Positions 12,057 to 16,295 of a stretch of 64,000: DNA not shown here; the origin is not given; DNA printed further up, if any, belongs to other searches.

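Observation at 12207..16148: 1313-aa cytoplasmic protein made of two tandem [pseudo-SDR + LicD] modules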

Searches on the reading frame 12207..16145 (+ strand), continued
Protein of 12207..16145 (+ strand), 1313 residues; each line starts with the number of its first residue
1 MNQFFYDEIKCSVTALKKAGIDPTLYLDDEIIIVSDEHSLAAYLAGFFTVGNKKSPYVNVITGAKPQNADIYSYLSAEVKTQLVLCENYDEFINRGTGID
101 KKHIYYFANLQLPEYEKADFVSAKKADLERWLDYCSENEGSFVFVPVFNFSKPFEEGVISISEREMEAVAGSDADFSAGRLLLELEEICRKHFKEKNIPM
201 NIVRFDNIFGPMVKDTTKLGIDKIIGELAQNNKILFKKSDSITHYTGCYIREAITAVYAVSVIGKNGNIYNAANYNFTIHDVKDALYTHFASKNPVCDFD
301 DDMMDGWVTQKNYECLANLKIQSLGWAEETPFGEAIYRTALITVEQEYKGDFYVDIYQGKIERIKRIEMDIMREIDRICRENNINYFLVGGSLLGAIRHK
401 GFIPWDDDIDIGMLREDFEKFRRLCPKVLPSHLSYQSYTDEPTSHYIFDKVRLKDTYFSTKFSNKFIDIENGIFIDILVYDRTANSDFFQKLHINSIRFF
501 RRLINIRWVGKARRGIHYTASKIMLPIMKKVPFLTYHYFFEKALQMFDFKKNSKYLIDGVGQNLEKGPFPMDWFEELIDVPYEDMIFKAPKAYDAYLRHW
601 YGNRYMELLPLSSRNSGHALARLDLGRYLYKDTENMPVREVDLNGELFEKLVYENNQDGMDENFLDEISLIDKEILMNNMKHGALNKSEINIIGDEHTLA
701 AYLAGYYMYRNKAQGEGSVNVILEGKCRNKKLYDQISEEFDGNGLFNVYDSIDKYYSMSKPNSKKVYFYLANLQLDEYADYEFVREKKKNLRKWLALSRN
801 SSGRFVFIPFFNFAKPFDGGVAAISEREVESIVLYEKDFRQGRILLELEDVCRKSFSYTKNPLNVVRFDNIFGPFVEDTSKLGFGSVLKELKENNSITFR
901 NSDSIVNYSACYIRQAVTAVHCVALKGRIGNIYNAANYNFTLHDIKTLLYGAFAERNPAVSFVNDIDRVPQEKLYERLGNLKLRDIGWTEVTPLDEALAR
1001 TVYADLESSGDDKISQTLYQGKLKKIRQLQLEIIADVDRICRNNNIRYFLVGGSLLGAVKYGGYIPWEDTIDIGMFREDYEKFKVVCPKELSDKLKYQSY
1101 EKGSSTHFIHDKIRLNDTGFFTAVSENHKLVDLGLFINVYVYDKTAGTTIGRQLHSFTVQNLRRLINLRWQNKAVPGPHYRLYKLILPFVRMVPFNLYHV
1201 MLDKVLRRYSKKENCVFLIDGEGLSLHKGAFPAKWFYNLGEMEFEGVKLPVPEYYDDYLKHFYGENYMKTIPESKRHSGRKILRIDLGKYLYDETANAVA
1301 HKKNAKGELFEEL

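Call 46: find_encoding_contigs(protein=P0020, flank=10000, max_places=2)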
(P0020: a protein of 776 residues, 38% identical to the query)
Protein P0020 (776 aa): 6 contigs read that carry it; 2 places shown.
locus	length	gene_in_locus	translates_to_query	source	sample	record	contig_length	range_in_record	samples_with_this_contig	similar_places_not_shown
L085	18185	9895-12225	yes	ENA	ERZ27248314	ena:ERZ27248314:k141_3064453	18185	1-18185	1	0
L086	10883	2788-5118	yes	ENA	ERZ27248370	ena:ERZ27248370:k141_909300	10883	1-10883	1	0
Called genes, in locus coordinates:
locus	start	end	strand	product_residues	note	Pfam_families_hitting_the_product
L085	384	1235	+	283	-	PF05681:Fumerase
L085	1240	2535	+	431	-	PF06347:SH3_4 (faint), PF08239:SH3_3 (weak), PF04294:VanW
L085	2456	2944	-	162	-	-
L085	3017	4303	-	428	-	-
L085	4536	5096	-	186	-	-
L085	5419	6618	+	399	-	PF00155:Aminotran_1_2, PF01041:DegT_DnrJ_EryC1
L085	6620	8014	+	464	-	PF00682:HMGL-like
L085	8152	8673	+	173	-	PF04892:VanZ-LLP1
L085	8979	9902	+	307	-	PF04991:LicD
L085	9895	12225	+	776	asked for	PF04991:LicD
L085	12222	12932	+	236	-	PF01128:IspD, PF12804:NTP_transf_3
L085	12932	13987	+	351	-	PF01073:3Beta_HSD, PF01370:Epimerase, PF02719:Polysacc_synt_2 (faint), PF07993:NAD_binding_4, PF16363:GDP_Man_Dehyd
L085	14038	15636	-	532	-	-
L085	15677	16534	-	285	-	-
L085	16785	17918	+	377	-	PF00248:Aldo_ket_red, PF00037:Fer4 (faint), PF13183:Fer4_8 (faint), PF13187:Fer4_9, PF13237:Fer4_10 (weak), PF13534:Fer4_17 (weak)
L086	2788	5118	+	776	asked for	PF04991:LicD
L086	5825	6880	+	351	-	PF01073:3Beta_HSD, PF01370:Epimerase, PF02719:Polysacc_synt_2 (faint), PF07993:NAD_binding_4, PF16363:GDP_Man_Dehyd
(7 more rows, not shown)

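Call 50: search_solved_structures(query=L084:8907-9995:+, max_evalue=0.00001)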
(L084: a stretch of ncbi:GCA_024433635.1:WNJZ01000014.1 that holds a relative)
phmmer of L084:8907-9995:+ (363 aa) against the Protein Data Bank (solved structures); distinct sequences matched with E-value up to 0.00001: 68 (the best 60 are shown).
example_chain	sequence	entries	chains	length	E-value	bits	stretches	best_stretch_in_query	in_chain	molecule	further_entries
8v4g_A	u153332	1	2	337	3.1e-36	128.5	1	27-351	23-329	Putative nucleotide sugar dehydratase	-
8v4h_A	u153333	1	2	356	3.6e-36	128.3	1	27-351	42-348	Putative nucleotide sugar dehydratase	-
2b69_A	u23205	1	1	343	3e-30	108.9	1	31-353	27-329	UDP-glucuronate decarboxylase 1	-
4gll_A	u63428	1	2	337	3.5e-30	108.6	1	31-353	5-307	UDP-glucuronic acid decarboxylase 1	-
4m55_A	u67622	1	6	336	2.1e-29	106.1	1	31-353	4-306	UDP-glucuronic acid decarboxylase 1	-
4lk3_A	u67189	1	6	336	2.9e-29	105.6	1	31-353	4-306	UDP-glucuronic acid decarboxylase 1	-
8vr2_A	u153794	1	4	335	4.9e-24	88.4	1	29-292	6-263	NAD-dependent epimerase/dehydratase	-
6wjb_A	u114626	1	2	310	6e-15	58.5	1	32-263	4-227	NAD-dependent epimerase/dehydratase family protein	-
5u4q_A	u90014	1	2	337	1.7e-14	57.1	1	34-266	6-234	dTDP-glucose 4,6-dehydratase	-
1bxk_A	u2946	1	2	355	2e-14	56.8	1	33-287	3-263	PROTEIN (DTDP-GLUCOSE 4,6-DEHYDRATASE)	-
6wj9_A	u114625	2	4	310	5.3e-14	55.4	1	32-263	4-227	NAD-dependent epimerase/dehydratase family protein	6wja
2hun_A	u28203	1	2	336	9.5e-14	54.6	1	31-284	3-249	336aa long hypothetical dTDP-glucose 4,6-dehydratase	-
4zrm_A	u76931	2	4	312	1.3e-13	54.2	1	33-351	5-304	UDP-glucose 4-epimerase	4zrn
2pzj_A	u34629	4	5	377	1.5e-13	53.9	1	27-353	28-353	Putative nucleotide sugar epimerase/ dehydratase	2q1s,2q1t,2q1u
1kep_A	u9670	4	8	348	2.9e-13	53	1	32-301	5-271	dTDP-D-glucose 4,6-dehydratase | DTDP-GLUCOSE 4,6-DEHYDRATASE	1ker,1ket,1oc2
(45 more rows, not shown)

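Call 51: search_protein_families(library=ncbifam, proteins=[L084:8907-9995:+, L084:8180-8911:+, L085:12932-13984:+, L085:12222-12929:+, L085:8979-9899:+, L084:6564-7412:+, L084:7435-8157:+], max_evalue=0.00001)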
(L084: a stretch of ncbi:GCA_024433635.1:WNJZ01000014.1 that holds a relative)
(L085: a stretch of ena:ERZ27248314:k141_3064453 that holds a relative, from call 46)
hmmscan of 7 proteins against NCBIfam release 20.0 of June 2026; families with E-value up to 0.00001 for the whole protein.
L084:8907-9995:+ (363 aa): 21 families
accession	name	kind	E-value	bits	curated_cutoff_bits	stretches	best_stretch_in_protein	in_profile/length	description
TIGR01181.1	dTDP_gluc_dehyt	equivalog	3.2e-30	105.3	365.1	1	34-353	2-310/321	dTDP-glucose 4,6-dehydratase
TIGR04180.1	EDH_00030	hypoth_equivalog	2.1e-21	76.3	475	1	34-299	1-258/297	NAD-dependent 4,6-dehydratase LegB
NF007582.0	PRK10217.1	equivalog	1.7e-17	63.5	698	1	32-356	2-333/355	dTDP-glucose 4,6-dehydratase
NF007490.0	PRK10084.1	subfamily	1.3e-15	57.3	649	1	34-353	3-333/361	dTDP-glucose 4,6-dehydratase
NF047922.1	GDPFucSynFcl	equivalog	2.1e-15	57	500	1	81-352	31-299/308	GDP-L-fucose synthase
NF008872.0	PRK11908.1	equivalog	4.5e-15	55.5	294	1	32-351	2-332/349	bifunctional UDP-4-keto-pentose/UDP-xylose synthase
NF005998.1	PRK08125.1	equivalog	1.3e-14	53.5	777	1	28-308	312-596/649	bifunctional UDP-4-amino-4-deoxy-L-arabinose formyltransferase/UDP-glucuronic acid oxidase ArnA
TIGR02622.1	CDP_4_6_dhtase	equivalog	2.8e-14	53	278.45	1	30-261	3-236/352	CDP-glucose 4,6-dehydratase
NF042422.1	oxyalk_red_OleD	equivalog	7.5e-12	45.2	580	1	34-265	3-214/329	2-alkyl-3-oxoalkanoate reductase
TIGR01746.1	Thioester-redct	subfamily_domain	1.7e-11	44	213.35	1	33-227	1-211/371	thioester reductase domain-containing protein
TIGR02197.1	heptose_epim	equivalog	1.9e-10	40.4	274.6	1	34-349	1-308/316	ADP-glyceromanno-heptose 6-epimerase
NF042423.1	oxyalk_red_Shew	equivalog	4.1e-10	39.2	580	1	30-219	7-178/331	2-alkyl-3-oxoalkanoate reductase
NF043036.1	ErythonDh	equivalog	8.8e-10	38.3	325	1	34-202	3-166/321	D-erythronate dehydrogenase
TIGR03466.1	HpnA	hypoth_equivalog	8.9e-10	37.9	367.65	1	33-219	2-174/327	hopanoid-associated sugar epimerase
NF005539.0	PRK07201.1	equivalog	2.6e-09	36.4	549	1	34-220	3-182/657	SDR family oxidoreductase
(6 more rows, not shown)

L084:8180-8911:+ (244 aa): 11 families
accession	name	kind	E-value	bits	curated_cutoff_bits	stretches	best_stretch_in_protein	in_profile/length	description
NF001183.0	PRK00155.1-3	subfamily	3.5e-49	167.2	166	1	1-223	1-226/237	D-ribitol-5-phosphate cytidylyltransferase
NF001186.0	PRK00155.2-3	equivalog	5.1e-49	166.7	253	1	3-223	6-217/224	2-C-methyl-D-erythritol 4-phosphate cytidylyltransferase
TIGR00453.1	ispD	equivalog_domain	1.2e-42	145.8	181.3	1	4-225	2-216/219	2-C-methyl-D-erythritol 4-phosphate cytidylyltransferase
NF009924.0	PRK13385.1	subfamily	4.2e-42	144.3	342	1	1-223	1-218/230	2-C-methyl-D-erythritol 4-phosphate cytidylyltransferase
NF006899.0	PRK09382.1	equivalog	1.7e-31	109.7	417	1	2-225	7-217/387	bifunctional 2-C-methyl-D-erythritol 4-phosphate cytidylyltransferase/2-C-methyl-D-erythritol 2,4-cyclodiphosphate synthase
NF011056.0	PRK14489.1-1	equivalog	5.7e-10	38.8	379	1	2-156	6-143/363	bifunctional molybdenum cofactor guanylyltransferase MobA/molybdopterin-guanine dinucleotide biosynthesis adaptor protein MobB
NF009905.0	PRK13368.1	subfamily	3e-08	33.3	255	1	11-136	7-123/243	3-deoxy-manno-octulosonate cytidylyltransferase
NF010932.0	PRK14352.1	equivalog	1.9e-07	30.1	611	1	3-135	8-135/488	bifunctional UDP-N-acetylglucosamine diphosphorylase/glucosamine-1-phosphate N-acetyltransferase GlmU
NF003950.0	PRK05450.1-3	subfamily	6.3e-07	29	234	1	12-141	8-132/248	3-deoxy-manno-octulosonate cytidylyltransferase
NF041135.1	IPPtranDIPPsyn_Thcocales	equivalog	7.2e-07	28.5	580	1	3-86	2-83/419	bifunctional L-myo-inositol-1-phosphate cytidylyltransferase/CDP-L-myo-inositol myo-inositolphosphotransferase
NF003952.0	PRK05450.1-5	subfamily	4.2e-06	26.1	193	0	11-133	7-122/250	3-deoxy-manno-octulosonate cytidylyltransferase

L085:12932-13984:+ (351 aa): 19 families
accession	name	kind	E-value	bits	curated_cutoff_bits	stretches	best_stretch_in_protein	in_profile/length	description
TIGR01181.1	dTDP_gluc_dehyt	equivalog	2.2e-31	109.2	365.1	1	28-345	2-312/321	dTDP-glucose 4,6-dehydratase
NF007582.0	PRK10217.1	equivalog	5.2e-19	68.6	698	1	26-344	2-331/355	dTDP-glucose 4,6-dehydratase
TIGR01746.1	Thioester-redct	subfamily_domain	6.3e-17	61.8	213.35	1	28-296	2-284/371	thioester reductase domain-containing protein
NF008872.0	PRK11908.1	equivalog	5.1e-16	58.7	294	1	26-347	2-338/349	bifunctional UDP-4-keto-pentose/UDP-xylose synthase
NF007490.0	PRK10084.1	subfamily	7.2e-16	58.1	649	1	28-344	3-334/361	dTDP-glucose 4,6-dehydratase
NF047922.1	GDPFucSynFcl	equivalog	8.8e-16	58.2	500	1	176-342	131-299/308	GDP-L-fucose synthase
NF047837.1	UDPAcbARedWbcJ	equivalog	6.9e-12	44.9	500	1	177-297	101-220/372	UDP-2-acetamido-2,6-beta-L-arabino-hexul-4-ose reductase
TIGR03466.1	HpnA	hypoth_equivalog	8.4e-12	44.6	367.65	1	27-341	2-289/327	hopanoid-associated sugar epimerase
TIGR04180.1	EDH_00030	hypoth_equivalog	9.2e-12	44.6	475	1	29-329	2-294/297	NAD-dependent 4,6-dehydratase LegB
NF043036.1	ErythonDh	equivalog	1.4e-09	37.6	325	1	28-228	3-200/321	D-erythronate dehydrogenase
NF005998.1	PRK08125.1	equivalog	2.3e-09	36.2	777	1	25-289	315-582/649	bifunctional UDP-4-amino-4-deoxy-L-arabinose formyltransferase/UDP-glucuronic acid oxidase ArnA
TIGR01179.1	galE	equivalog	1.3e-08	34.1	262.3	1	28-298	2-281/332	UDP-glucose 4-epimerase GalE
TIGR03589.1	PseB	equivalog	2.6e-08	33.2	407.75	1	23-138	2-115/324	UDP-N-acetylglucosamine 4,6-dehydratase (inverting)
TIGR02622.1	CDP_4_6_dhtase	equivalog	2.7e-08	33.3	278.45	1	25-347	4-333/352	CDP-glucose 4,6-dehydratase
TIGR02197.1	heptose_epim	equivalog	4.2e-08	32.7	274.6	0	28-159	1-125/316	ADP-glyceromanno-heptose 6-epimerase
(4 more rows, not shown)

L085:12222-12929:+ (236 aa): 10 families
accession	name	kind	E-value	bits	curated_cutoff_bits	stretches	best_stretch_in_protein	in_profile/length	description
NF001186.0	PRK00155.2-3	equivalog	1.1e-51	175.5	253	1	2-227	5-222/224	2-C-methyl-D-erythritol 4-phosphate cytidylyltransferase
TIGR00453.1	ispD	equivalog_domain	9.7e-50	169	181.3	1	4-227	2-219/219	2-C-methyl-D-erythritol 4-phosphate cytidylyltransferase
NF001183.0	PRK00155.1-3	subfamily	5.1e-44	150.3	166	1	1-231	1-235/237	D-ribitol-5-phosphate cytidylyltransferase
NF006899.0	PRK09382.1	equivalog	1.2e-39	136.6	417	1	4-230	9-223/387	bifunctional 2-C-methyl-D-erythritol 4-phosphate cytidylyltransferase/2-C-methyl-D-erythritol 2,4-cyclodiphosphate synthase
NF009924.0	PRK13385.1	subfamily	2.5e-39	135.2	342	1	1-232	1-228/230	2-C-methyl-D-erythritol 4-phosphate cytidylyltransferase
TIGR03310.1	matur_MocA_YgfJ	equivalog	5.8e-10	39.4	186.45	1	4-135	2-124/188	molybdenum cofactor cytidylyltransferase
NF045495.1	AdoCbiPCobY_Meth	equivalog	1.4e-07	31.2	250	1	4-124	3-122/195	adenosylcobinamide-phosphate guanylyltransferase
NF010933.0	PRK14353.1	equivalog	8.1e-07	28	505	1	3-139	7-137/453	bifunctional UDP-N-acetylglucosamine diphosphorylase/glucosamine-1-phosphate N-acetyltransferase GlmU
TIGR01173.1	glmU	equivalog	1.6e-06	27.2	366.85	1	4-135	3-125/452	bifunctional UDP-N-acetylglucosamine diphosphorylase/glucosamine-1-phosphate N-acetyltransferase GlmU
NF010932.0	PRK14352.1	equivalog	5.7e-06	25.3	611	1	4-137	9-138/488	bifunctional UDP-N-acetylglucosamine diphosphorylase/glucosamine-1-phosphate N-acetyltransferase GlmU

L085:8979-9899:+ (307 aa): 1 family
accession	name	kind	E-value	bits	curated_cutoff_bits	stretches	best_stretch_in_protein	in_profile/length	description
NF045866.1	GGPL_Ptran_Mf1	equivalog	9e-18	65.2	225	1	32-285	5-228/240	diacylglycerol cholinephosphotransferase Mf1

L084:6564-7412:+ (283 aa): 1 family
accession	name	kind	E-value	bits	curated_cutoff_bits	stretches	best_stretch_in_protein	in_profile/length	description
NF050109.1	galactan_ABC_perm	equivalog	2.5e-06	27.2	380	1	24-240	27-235/272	galactan export ABC transporter permease subunit Wzm/RfbD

L084:7435-8157:+ (241 aa): 180 families (the best 25 are shown)
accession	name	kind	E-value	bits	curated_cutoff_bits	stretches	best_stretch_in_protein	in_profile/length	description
NF010065.0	PRK13545.1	equivalog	2.1e-77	261.1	538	1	6-236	5-234/549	teichoic acids export protein ATP-binding subunit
NF010066.0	PRK13546.1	equivalog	1e-62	211.9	320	1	6-236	5-234/264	teichoic acids export ABC transporter ATP-binding subunit TagH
NF050108.1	galactan_ABC_ATP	equivalog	1e-53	182.1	400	1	39-239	43-243/244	galactan export ABC transporter ATP-binding subunit Wzt/RfbE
TIGR01188.1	drrA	subfamily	1.1e-34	120.1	312.45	1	36-234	4-212/302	daunorubicin resistance ABC transporter, ATP-binding protein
NF010059.0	PRK13536.1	equivalog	8.1e-30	103.7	549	1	33-228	51-257/342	nodulation factor ABC transporter ATP-binding protein NodI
TIGR04521.1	ECF_ATPase_2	equivalog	1.5e-28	99.7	330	2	32-88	12-68/279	energy-coupling factor transporter ATPase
TIGR01288.1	nodI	equivalog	2.4e-28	99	424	1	38-227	17-217/303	nodulation factor ABC transporter ATP-binding protein NodI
NF010060.0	PRK13537.1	equivalog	8.2e-28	97.2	521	1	34-228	24-229/314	nodulation factor ABC transporter ATP-binding protein NodI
TIGR04520.1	ECF_ATPase_1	equivalog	2e-25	89.7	315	2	36-88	13-65/269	energy-coupling factor transporter ATPase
TIGR03375.1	type_I_sec_LssB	subfamily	3.7e-25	88.3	693.1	2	36-87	478-529/696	type I secretion system permease/ATPase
TIGR03740.1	galliderm_ABC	subfamily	5e-25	88.5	309.75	1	33-227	8-206/223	lantibiotic protection ABC transporter ATP-binding subunit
NF000355.4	ribo_prot_ABC_F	equivalog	8.5e-24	84.3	380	1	33-223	10-192/499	ribosomal protection-like ABC-F family protein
NF010170.0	PRK13651.1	equivalog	1.4e-23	83.3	432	2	106-234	125-254/308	cobalt transporter ATP-binding subunit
TIGR01166.1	cbiO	subfamily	1.8e-23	83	211.8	2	37-87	4-54/190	cobalt ABC transporter, ATP-binding protein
TIGR03522.1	GldA_ABC_ATP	equivalog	1.9e-23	83.3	402.6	1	36-235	13-221/301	gliding motility-associated ABC transporter ATP-binding subunit GldA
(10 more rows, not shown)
